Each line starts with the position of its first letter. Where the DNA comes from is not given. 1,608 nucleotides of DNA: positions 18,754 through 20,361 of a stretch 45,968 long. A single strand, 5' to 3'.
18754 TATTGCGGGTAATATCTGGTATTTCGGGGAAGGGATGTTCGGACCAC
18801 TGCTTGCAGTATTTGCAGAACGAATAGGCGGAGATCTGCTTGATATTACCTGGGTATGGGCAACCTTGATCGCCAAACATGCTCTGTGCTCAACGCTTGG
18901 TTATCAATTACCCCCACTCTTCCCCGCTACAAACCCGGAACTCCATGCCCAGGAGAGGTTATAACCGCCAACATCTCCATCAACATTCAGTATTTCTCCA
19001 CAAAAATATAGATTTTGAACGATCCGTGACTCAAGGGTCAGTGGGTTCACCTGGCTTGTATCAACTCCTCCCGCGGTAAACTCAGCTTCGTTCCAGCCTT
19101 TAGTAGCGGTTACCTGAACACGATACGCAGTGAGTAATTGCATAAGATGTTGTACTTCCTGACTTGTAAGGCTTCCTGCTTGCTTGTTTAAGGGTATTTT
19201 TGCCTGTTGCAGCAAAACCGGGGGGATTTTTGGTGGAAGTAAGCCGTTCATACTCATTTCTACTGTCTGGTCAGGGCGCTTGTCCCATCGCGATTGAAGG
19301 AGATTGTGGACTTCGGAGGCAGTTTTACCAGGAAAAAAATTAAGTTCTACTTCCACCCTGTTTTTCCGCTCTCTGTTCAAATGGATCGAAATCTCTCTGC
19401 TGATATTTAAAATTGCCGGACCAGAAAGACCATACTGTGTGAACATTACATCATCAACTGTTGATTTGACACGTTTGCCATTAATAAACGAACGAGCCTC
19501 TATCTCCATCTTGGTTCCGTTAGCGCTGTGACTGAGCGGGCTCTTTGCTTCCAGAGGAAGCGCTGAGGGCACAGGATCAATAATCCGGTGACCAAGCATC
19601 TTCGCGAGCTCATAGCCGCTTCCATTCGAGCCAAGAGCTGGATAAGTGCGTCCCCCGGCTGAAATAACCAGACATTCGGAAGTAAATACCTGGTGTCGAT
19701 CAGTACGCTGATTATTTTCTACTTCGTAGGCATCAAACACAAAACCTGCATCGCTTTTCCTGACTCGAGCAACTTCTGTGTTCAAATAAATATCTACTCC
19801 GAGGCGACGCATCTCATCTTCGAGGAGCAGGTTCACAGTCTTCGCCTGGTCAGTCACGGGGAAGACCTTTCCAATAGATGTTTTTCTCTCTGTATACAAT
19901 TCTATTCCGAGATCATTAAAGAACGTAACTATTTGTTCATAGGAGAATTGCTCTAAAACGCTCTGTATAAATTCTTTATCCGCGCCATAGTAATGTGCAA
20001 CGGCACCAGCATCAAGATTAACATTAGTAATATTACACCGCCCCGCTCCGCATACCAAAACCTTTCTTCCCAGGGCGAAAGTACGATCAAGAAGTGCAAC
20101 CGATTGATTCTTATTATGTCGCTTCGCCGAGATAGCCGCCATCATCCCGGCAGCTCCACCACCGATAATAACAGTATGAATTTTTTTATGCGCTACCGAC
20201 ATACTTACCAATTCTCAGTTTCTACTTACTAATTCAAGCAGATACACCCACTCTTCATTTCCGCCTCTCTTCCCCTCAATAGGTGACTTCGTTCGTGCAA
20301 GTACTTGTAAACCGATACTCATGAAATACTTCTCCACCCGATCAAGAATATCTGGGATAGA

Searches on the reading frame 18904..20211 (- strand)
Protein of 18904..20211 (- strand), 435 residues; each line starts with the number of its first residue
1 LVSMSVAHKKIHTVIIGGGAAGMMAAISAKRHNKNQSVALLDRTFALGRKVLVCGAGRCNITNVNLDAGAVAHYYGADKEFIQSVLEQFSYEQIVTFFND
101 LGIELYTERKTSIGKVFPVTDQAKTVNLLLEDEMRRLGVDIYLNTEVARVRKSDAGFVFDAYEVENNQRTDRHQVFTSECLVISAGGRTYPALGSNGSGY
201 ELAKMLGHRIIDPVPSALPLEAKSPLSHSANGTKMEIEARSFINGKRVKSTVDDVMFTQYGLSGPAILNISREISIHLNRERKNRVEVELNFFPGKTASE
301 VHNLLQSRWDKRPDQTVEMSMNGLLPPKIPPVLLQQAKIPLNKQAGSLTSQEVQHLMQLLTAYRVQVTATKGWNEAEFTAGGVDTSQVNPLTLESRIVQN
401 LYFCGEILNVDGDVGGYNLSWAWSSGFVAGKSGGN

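Call 46: search_protein_families(library=ncbifam, proteins=[window:18904-20211:-], max_evalue=1e-10)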
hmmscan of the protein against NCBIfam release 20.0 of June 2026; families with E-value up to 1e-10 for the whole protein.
window:18904-20211:- (435 aa): 2 families
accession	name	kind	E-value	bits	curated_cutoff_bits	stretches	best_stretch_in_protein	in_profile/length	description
TIGR00275.1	TIGR00275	subfamily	8.9e-125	416.6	183.8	1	14-431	2-401/401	aminoacetone oxidase family FAD-binding enzyme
TIGR03862.1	flavo_PP4765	subfamily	2.8e-27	95.5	242.65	1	37-431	3-369/376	TIGR03862 family flavoprotein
